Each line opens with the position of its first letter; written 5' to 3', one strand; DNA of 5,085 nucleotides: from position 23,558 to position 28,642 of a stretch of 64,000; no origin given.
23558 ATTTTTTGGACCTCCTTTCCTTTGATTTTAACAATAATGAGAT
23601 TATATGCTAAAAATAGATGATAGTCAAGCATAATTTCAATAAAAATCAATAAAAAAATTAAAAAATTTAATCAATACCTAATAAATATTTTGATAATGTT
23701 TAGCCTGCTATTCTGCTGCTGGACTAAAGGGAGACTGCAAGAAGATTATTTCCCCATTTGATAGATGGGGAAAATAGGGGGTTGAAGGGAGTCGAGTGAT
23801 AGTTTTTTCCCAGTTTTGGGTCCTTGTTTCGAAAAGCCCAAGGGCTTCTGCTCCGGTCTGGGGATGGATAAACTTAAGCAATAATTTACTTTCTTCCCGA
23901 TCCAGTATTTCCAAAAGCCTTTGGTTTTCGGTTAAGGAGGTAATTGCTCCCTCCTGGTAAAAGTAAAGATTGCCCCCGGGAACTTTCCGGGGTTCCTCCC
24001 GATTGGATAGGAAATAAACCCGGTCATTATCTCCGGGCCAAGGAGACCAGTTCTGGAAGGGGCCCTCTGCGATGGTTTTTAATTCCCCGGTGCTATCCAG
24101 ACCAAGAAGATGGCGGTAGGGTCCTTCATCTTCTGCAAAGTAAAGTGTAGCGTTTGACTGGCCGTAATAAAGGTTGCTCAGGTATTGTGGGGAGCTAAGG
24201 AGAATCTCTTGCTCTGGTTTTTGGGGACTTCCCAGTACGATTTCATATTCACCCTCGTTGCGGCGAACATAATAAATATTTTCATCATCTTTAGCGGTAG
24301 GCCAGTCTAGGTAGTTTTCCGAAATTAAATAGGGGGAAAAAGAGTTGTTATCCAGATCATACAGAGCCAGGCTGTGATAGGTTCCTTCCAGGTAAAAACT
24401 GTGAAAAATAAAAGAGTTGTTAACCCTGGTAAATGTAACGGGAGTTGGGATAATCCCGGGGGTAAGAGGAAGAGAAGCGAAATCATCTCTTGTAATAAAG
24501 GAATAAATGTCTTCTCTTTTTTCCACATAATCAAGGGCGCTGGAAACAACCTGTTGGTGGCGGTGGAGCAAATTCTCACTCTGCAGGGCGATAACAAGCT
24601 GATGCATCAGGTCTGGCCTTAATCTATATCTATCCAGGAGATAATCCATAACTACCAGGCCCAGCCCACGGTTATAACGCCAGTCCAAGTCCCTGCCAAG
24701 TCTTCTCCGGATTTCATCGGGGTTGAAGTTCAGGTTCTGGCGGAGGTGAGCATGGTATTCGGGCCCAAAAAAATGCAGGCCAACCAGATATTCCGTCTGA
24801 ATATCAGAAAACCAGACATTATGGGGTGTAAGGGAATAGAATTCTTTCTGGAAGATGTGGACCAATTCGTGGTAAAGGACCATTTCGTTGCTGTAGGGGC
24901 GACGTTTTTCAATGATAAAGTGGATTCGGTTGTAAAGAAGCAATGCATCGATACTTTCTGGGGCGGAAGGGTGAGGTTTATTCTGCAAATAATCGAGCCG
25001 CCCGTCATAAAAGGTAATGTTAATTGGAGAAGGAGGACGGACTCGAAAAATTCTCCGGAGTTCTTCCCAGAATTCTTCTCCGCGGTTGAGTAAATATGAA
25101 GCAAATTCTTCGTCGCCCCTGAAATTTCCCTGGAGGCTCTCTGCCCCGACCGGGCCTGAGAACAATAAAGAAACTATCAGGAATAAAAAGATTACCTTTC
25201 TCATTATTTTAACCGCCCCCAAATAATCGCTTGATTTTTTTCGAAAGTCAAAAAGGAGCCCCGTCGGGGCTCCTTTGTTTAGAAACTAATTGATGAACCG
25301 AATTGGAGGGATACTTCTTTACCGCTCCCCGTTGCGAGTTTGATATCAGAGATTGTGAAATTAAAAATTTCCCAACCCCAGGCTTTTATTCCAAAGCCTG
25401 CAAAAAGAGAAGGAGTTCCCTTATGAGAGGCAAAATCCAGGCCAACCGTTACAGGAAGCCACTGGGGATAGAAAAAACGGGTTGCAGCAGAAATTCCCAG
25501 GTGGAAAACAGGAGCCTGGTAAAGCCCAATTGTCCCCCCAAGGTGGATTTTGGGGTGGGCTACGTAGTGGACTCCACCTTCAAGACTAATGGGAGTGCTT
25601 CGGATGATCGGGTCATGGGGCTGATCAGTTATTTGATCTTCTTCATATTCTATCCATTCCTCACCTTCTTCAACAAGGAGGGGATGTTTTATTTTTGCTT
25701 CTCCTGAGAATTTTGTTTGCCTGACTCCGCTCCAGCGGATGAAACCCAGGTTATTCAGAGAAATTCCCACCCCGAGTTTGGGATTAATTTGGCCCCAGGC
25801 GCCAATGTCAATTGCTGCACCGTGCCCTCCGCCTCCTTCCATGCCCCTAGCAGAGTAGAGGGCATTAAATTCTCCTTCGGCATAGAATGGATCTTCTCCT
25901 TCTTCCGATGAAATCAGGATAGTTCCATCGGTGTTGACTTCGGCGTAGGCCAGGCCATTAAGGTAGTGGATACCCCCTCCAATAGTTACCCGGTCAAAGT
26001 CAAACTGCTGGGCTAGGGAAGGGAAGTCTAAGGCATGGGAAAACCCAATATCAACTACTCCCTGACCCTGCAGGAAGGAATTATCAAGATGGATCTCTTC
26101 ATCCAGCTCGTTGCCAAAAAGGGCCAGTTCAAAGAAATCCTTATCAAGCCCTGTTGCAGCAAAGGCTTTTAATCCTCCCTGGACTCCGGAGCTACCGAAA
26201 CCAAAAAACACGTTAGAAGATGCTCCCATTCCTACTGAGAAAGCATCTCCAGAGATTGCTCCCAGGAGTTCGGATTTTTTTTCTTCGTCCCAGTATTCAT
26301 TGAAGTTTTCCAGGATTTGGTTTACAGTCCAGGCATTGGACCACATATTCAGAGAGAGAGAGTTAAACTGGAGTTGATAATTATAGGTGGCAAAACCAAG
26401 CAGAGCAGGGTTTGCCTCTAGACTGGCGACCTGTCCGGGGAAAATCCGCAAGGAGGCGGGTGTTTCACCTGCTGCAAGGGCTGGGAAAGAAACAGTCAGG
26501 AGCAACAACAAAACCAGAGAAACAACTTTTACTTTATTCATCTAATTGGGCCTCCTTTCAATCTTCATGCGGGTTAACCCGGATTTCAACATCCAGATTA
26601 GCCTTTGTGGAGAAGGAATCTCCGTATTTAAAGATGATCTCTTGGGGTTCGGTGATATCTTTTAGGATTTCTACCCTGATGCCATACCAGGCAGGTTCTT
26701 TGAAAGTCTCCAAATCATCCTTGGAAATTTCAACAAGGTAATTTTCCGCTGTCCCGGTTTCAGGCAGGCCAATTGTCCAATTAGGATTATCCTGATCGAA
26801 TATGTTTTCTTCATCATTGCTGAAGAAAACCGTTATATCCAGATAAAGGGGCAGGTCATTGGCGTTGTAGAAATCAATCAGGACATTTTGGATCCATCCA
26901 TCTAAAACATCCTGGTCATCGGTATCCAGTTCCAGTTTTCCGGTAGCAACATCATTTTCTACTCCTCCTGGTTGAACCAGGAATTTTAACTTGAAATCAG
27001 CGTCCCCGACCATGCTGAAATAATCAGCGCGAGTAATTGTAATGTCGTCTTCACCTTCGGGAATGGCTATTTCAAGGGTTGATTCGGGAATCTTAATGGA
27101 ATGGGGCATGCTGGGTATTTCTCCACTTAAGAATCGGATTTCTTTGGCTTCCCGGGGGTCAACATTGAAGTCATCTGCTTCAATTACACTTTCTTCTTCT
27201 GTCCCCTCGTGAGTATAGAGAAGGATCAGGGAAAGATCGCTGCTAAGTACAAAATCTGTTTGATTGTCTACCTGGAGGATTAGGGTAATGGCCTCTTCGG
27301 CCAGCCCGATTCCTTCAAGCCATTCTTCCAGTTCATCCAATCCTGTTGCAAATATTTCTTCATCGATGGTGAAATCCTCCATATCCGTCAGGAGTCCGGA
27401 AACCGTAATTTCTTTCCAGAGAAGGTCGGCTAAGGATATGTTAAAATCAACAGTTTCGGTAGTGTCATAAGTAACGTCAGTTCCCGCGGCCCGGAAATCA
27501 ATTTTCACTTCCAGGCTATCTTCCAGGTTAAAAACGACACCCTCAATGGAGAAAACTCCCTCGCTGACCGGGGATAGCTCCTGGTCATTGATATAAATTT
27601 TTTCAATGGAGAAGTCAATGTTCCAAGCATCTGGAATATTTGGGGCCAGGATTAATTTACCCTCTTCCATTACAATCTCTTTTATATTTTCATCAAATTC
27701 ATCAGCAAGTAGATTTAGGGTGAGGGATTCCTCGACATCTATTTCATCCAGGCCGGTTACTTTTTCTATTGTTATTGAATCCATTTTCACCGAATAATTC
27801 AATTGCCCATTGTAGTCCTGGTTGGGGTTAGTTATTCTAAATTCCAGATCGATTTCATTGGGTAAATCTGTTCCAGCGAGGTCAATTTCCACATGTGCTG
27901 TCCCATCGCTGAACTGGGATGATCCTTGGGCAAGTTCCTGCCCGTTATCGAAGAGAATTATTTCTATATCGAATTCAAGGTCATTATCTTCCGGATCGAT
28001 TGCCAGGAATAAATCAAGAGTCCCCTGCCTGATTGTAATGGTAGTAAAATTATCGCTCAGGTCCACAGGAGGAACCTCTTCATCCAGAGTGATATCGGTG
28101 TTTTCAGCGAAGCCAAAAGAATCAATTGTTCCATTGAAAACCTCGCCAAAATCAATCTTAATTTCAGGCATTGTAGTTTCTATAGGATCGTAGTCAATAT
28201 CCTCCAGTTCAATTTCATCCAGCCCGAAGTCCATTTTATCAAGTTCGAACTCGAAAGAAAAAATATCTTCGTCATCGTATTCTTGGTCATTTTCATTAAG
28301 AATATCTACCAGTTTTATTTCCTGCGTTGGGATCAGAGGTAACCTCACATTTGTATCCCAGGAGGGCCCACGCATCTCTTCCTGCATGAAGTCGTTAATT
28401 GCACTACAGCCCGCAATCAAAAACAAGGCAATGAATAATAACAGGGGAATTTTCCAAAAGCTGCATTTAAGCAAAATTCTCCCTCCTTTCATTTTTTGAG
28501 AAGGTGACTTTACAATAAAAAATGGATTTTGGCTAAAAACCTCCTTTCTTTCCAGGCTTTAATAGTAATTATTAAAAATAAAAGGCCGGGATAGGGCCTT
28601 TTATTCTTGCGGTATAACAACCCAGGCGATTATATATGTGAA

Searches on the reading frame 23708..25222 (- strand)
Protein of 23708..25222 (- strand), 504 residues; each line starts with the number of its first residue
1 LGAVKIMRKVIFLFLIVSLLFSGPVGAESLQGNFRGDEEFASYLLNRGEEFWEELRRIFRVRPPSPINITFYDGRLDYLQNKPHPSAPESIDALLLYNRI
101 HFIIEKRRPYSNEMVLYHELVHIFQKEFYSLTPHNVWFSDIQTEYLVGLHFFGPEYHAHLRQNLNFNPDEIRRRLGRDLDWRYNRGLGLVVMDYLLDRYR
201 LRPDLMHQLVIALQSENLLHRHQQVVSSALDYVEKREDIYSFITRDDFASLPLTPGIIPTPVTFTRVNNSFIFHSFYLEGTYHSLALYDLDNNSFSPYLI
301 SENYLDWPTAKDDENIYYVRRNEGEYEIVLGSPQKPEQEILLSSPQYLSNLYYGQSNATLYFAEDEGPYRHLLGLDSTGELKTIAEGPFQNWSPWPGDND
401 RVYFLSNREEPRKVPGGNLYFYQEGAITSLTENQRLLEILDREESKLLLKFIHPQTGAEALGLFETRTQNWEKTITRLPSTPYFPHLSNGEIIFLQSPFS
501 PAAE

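Call 8: search_protein_families(library=pfam, proteins=[window:23708-25222:-], max_evalue=1)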
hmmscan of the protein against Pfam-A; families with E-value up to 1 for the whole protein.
window:23708-25222:- (504 aa): 1 family
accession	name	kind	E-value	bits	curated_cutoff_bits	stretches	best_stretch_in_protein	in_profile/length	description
PF00930.27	DPPIV_N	-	0.039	13.1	22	0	354-413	245-306/354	Dipeptidyl peptidase IV (DPP IV) N-terminal region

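Call 9: search_protein_families(library=ncbifam, proteins=[window:23708-25222:-], max_evalue=1)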
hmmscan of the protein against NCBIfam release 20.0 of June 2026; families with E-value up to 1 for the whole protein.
window:23708-25222:- (504 aa): 0 families

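Call 10: find_encoding_contigs(protein=window:23708-25222:-, flank=10000, max_places=10)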
Protein window:23708-25222:- (504 aa): no gene with exactly this product is on record in the collection.

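Call 14: find_homologous_proteins(query=window:23708-25222:-)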
Query window:23708-25222:- (504 aa): 7 proteins with E <= 0.001 among 8000 candidates.
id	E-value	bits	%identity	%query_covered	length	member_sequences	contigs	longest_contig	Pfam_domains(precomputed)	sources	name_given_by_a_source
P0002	0.0e+0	1147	100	99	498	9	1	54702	-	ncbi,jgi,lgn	-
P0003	2.0e-287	972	84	96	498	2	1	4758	-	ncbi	-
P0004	2.7e-234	796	67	99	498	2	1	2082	-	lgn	-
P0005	1.1e-227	775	66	95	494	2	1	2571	-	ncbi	-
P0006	6.0e-170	584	52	95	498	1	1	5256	-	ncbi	-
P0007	2.1e-168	579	51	95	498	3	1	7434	-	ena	-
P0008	9.7e-146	504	47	96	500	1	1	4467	-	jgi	-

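Call 15: find_encoding_contigs(protein=P0003, flank=10000, max_places=4)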
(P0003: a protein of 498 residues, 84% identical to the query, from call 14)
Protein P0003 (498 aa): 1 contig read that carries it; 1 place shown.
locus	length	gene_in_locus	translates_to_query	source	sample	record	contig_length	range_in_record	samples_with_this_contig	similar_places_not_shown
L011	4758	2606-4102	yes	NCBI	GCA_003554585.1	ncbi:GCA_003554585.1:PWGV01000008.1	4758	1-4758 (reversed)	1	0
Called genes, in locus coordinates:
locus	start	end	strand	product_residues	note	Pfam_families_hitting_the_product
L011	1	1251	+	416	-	?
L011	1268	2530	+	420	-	PF18990:DUF5723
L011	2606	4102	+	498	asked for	-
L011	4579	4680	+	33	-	-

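Call 16: find_encoding_contigs(protein=P0004, flank=10000, max_places=4)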
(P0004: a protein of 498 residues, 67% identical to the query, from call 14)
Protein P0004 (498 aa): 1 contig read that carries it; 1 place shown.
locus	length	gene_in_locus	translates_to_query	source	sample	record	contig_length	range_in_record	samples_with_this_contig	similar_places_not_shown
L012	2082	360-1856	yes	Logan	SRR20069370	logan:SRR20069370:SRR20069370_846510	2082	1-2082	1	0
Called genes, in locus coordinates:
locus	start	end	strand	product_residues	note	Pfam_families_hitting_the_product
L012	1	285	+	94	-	?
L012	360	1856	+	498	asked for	-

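Call 17: find_encoding_contigs(protein=P0005, flank=10000, max_places=4)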
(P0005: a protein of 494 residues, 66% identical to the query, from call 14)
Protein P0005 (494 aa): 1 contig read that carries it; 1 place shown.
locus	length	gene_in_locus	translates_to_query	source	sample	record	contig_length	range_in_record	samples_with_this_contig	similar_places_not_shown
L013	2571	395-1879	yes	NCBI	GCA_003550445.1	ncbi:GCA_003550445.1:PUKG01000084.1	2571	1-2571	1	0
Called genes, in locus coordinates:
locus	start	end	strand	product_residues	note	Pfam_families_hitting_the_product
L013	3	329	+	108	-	?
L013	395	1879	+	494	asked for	-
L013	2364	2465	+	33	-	-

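Call 18: find_encoding_contigs(protein=P0006, flank=10000, max_places=4)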
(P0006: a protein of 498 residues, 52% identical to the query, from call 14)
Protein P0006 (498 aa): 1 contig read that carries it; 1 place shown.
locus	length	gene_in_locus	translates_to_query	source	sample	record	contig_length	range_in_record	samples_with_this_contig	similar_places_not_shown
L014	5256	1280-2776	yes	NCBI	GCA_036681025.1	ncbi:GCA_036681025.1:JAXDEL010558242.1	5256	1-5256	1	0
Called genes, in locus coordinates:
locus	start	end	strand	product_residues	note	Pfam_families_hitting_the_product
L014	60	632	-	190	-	PF04055:Radical_SAM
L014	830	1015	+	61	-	PF04024:PspC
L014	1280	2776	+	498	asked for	-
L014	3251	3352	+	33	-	-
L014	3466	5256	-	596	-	?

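Call 19: find_encoding_contigs(protein=P0007, flank=10000, max_places=4)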
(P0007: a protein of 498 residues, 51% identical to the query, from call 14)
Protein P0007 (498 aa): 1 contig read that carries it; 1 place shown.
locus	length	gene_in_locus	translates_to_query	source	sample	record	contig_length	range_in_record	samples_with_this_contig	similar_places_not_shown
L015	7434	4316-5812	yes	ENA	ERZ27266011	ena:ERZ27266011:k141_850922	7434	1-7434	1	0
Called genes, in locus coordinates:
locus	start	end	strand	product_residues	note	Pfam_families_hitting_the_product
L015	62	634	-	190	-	PF04055:Radical_SAM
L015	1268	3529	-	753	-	PF02743:dCache_1, PF05478:Prominin (faint), PF00672:HAMP (weak), PF00015:MCPsignal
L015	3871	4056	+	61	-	PF04024:PspC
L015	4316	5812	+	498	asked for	-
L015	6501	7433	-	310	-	?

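Call 20: find_encoding_contigs(protein=P0008, flank=10000, max_places=4)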
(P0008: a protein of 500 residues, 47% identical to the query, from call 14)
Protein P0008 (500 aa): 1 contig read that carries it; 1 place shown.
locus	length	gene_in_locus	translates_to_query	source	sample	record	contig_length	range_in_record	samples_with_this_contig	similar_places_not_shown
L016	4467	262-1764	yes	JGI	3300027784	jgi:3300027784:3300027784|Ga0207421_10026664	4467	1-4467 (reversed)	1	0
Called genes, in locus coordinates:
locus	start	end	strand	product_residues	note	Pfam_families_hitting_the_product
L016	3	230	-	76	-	?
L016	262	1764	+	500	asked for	-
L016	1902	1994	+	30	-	-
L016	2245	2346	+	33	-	-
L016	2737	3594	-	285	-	-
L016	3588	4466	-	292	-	?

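Call 24: find_related_loci(query=A1, collection=genome_contigs, flank=6000)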
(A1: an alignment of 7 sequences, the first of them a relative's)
Query A1 (498 aa) in genome_contigs; peptide patterns used: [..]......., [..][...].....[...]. (x = any residue, [..] = any of these).
119 stretches matched a pattern; 2 encode a relative of the query (tblastn E <= 1e-3); 2 distinct loci.
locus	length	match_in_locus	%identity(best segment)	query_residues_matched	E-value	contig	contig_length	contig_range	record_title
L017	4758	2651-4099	84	16-498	0e+0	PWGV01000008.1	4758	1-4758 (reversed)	MAG: Halobacteroidaceae bacterium isolate T1Sed10_148 T1-Sed10-C24104, whole genome shotgun sequence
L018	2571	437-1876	67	15-494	0e+0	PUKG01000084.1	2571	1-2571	MAG: Halobacteroidaceae bacterium isolate B1Sed10_89R1 B1-Sed10-C71253, whole genome shotgun sequence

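Call 25: find_related_loci(query=A1, collection=metagenome_contigs, flank=3000)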
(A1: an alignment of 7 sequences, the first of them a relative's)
Query A1 (498 aa) in metagenome_contigs; peptide patterns used: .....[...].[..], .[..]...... (x = any residue, [..] = any of these).
522 stretches matched a pattern; 4 encode a relative of the query (tblastn E <= 1e-3); 4 distinct loci.
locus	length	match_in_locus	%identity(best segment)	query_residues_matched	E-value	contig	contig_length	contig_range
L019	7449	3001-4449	84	16-498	0e+0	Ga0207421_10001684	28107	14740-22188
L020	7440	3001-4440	67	15-494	0e+0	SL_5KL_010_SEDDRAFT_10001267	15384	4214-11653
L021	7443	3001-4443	51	16-494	4e-167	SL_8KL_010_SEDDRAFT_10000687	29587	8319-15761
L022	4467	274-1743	47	7-492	5e-151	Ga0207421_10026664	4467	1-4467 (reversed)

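Call 44: search_solved_structures(query=A1, max_evalue=1)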
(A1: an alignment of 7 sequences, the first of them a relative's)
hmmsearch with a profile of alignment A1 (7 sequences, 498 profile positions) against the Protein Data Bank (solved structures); distinct sequences matched with E-value up to 1: 1.
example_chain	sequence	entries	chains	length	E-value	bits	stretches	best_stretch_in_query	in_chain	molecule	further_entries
6tjc_A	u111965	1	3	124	0.63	11.8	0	361-401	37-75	Cake3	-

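Call 49: search_protein_families(library=phrogs, proteins=[window:23708-25222:-], max_evalue=1)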
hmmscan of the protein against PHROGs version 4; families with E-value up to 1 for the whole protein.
window:23708-25222:- (504 aa): 1 family
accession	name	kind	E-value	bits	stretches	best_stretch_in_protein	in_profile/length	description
phrog_3218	-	head and packaging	0.05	14.4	1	335-385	96-143/152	terminase small subunit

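Call 50: search_protein_families(library=padloc, proteins=[window:23708-25222:-], max_evalue=1)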
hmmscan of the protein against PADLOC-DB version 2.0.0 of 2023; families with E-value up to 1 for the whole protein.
window:23708-25222:- (504 aa): 0 families

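Call 52: predict_structure(alignment_id=A1)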
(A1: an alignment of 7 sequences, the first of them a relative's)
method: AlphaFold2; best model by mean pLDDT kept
length: 498 residues; sequences in the alignment: 7
mean_pLDDT: 71.8   pTM: 0.49
mean pLDDT of the five models: 71.8, 68.2, 67.3, 67.1, 59.2
residues with pLDDT >= 90: 50; 70-90: 255; 50-70: 136; < 50: 57
segments of 3 or more residues with pLDDT < 50: 16-21, 77-92, 101-104, 238-249, 271-276, 492-498
pLDDT, mean of each block of 10 residues (from residue 1): 74 49 59 73 82 67 63 45 30 57 60 76 56 77 72 72 70 55 86 79 69 73 85 61 37 64 77 55 76 74 89 83 91 90 85 85 79 86 68 85 70 87 88 86 83 84 86 63 75 43
secondary structure, 60 per line:
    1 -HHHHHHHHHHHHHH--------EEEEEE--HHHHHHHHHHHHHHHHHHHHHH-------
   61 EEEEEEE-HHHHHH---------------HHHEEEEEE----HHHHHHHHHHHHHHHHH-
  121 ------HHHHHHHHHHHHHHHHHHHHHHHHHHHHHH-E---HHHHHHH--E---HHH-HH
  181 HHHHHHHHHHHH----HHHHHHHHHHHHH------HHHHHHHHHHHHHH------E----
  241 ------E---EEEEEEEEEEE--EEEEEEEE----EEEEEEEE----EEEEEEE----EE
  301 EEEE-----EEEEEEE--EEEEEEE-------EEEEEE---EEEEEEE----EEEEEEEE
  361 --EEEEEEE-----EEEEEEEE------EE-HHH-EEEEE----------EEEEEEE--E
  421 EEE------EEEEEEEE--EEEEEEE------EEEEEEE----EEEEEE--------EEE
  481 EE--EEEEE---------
elements in order: H2-15 E24-29 H32-53 E61-67 H69-74 E93-98 H103-119 H127-156 H162-168 H179-192 H197-209 H216-229 E251-261 E264-271 E276-283 E288-294 E299-304 E310-316 E319-325 E333-338 E342-348 E353-360 E363-369 E375-382 E396-400 E411-417 E420-423 E430-437 E440-446 E453-459 E464-469 E478-482 E485-489

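Call 55: fold_search(model_id=the predicted structure, library=pdb)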
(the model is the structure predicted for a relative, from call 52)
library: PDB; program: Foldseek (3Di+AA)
matches with E <= 10: 1119; with E <= 0.001: 336
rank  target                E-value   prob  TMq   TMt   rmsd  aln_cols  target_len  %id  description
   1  1c5k                  1.3e-08  1.00  0.38  0.47   3.3       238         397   16  THE STRUCTURE OF TOLB, AN ESSENTIAL COMPONENT OF THE TOL-DEPENDENT TRANSLOCATION SYSTEM AND ITS INTERACTIONS WITH THE TR (released 2000-12-06)
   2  2w8b_A                1.8e-08  1.00  0.34  0.41   5.8       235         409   15  Crystal structure of processed TolB in complex with Pal (released 2009-02-17)
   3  4pwz_A                2.1e-08  1.00  0.35  0.43   3.5       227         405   17  Crystal structure of TolB protein from Yersinia pestis CO92 (released 2014-04-02)
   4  2hqs_A                2.3e-08  1.00  0.34  0.41   5.8       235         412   15  Crystal structure of TolB/Pal complex (released 2007-04-03)
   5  1crz                  3.5e-08  1.00  0.39  0.47   3.5       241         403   16  CRYSTAL STRUCTURE OF THE E. COLI TOLB PROTEIN (released 2000-08-16)
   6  2hqs_B                3.5e-08  1.00  0.34  0.41   5.8       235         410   15  Crystal structure of TolB/Pal complex (released 2007-04-03)
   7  2w8b_B                4.1e-08  1.00  0.34  0.41   5.8       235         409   15  Crystal structure of processed TolB in complex with Pal (released 2009-02-17)
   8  4pwz_B                5.0e-08  1.00  0.35  0.42   3.4       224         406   17  Crystal structure of TolB protein from Yersinia pestis CO92 (released 2014-04-02)
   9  9a2l_MODEL_1_A        5.9e-08  1.00  0.34  0.39   3.0       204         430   16  Model of E. coli TolB by in-cell photo-crosslinking MS and deep learning (released 2023-02-24)
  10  2ivz_C                7.2e-08  1.00  0.36  0.45   3.3       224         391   17  Structure of TolB in complex with a peptide of the colicin E9 T- domain (released 2006-08-16)
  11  2ivz_A                7.6e-08  1.00  0.39  0.48  11.3       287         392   15  Structure of TolB in complex with a peptide of the colicin E9 T- domain (released 2006-08-16)
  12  2gop_A                7.6e-08  1.00  0.34  0.50   5.9       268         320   12  The beta-propeller domain of the Trilobed protease from Pyrococcus furiosus reveals an open velcro topology (released 2007-01-23)
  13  7mx5_A                1.0e-07  1.00  0.34  0.42   2.8       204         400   16  Crystal structure of TolB from Acinetobacter baumannii (released 2021-05-26)
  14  6pnv                  1.0e-07  1.00  0.34  0.40   3.2       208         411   18  1.42 Angstrom Resolution Crystal Structure of Translocation Protein TolB from Salmonella enterica (released 2019-07-17)
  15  3iax_A                1.1e-07  1.00  0.39  0.48   3.4       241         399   16  The crystal structure of the TolB box of Colicin A in complex with TolB reveals important differences in the recruitme (released 2009-10-13)
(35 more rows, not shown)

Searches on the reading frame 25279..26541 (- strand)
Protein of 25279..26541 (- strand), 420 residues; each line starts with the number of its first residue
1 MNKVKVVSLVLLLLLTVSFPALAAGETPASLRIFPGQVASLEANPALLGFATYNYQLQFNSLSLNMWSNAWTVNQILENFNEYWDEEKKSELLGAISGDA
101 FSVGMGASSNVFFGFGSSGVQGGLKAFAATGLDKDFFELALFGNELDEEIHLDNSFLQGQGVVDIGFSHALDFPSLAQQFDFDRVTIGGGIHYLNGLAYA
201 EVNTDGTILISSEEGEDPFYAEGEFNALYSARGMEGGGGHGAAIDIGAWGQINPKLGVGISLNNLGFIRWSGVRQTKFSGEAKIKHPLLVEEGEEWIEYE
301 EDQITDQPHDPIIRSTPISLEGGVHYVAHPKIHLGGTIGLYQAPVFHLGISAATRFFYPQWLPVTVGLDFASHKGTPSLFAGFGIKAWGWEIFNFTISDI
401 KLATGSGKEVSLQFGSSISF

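Call 8: search_protein_families(library=pfam, proteins=[window:25279-26541:-], max_evalue=1)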
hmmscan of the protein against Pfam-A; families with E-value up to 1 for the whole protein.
window:25279-26541:- (420 aa): 1 family
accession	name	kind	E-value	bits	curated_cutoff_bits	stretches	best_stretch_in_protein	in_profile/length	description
PF18990.6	DUF5723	-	4.4e-18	66.5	26.8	1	54-337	20-316/376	Family of unknown function (DUF5723)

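Call 9: search_protein_families(library=ncbifam, proteins=[window:25279-26541:-], max_evalue=1)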
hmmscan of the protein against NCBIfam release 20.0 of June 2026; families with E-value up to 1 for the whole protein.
window:25279-26541:- (420 aa): 0 families

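Call 49: search_protein_families(library=phrogs, proteins=[window:25279-26541:-], max_evalue=1)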
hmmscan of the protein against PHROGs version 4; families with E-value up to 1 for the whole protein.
window:25279-26541:- (420 aa): 0 families

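Call 50: search_protein_families(library=padloc, proteins=[window:25279-26541:-], max_evalue=1)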
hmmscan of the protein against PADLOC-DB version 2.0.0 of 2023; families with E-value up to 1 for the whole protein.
window:25279-26541:- (420 aa): 0 families

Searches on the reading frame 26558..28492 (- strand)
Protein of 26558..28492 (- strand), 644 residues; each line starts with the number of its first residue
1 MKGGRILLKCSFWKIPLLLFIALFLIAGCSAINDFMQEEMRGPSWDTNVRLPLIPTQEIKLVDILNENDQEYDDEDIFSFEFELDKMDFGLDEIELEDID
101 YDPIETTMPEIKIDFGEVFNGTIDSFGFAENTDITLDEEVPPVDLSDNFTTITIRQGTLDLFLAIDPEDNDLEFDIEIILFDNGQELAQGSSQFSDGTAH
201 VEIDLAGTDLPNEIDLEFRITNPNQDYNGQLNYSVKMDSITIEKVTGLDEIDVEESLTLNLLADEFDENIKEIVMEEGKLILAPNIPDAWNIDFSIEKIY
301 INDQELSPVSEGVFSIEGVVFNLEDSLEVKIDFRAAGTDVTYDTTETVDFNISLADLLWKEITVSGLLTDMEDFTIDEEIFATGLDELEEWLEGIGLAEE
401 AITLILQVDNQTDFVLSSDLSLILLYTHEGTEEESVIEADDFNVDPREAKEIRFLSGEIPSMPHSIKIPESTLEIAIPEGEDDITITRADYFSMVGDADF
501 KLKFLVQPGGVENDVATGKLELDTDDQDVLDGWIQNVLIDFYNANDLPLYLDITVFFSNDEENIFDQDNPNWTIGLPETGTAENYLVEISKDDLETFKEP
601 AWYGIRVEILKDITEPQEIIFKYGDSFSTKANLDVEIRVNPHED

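Call 8: search_protein_families(library=pfam, proteins=[window:26558-28492:-], max_evalue=1)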
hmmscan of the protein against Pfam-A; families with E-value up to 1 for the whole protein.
window:26558-28492:- (644 aa): 1 family
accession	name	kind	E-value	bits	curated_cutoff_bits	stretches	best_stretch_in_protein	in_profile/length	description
PF10162.14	G8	-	0.13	12.5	22.9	0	261-304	22-61/124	G8 domain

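Call 9: search_protein_families(library=ncbifam, proteins=[window:26558-28492:-], max_evalue=1)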
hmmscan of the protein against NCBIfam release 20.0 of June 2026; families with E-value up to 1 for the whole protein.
window:26558-28492:- (644 aa): 0 families

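Call 49: search_protein_families(library=phrogs, proteins=[window:26558-28492:-], max_evalue=1)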
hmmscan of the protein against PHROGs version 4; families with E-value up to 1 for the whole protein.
window:26558-28492:- (644 aa): 1 family
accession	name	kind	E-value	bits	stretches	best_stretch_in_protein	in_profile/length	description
phrog_6073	-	lysis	0.27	12.6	1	17-46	5-34/67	Rz-like spanin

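Call 50: search_protein_families(library=padloc, proteins=[window:26558-28492:-], max_evalue=1)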
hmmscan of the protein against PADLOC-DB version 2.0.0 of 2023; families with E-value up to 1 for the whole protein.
window:26558-28492:- (644 aa): 0 families
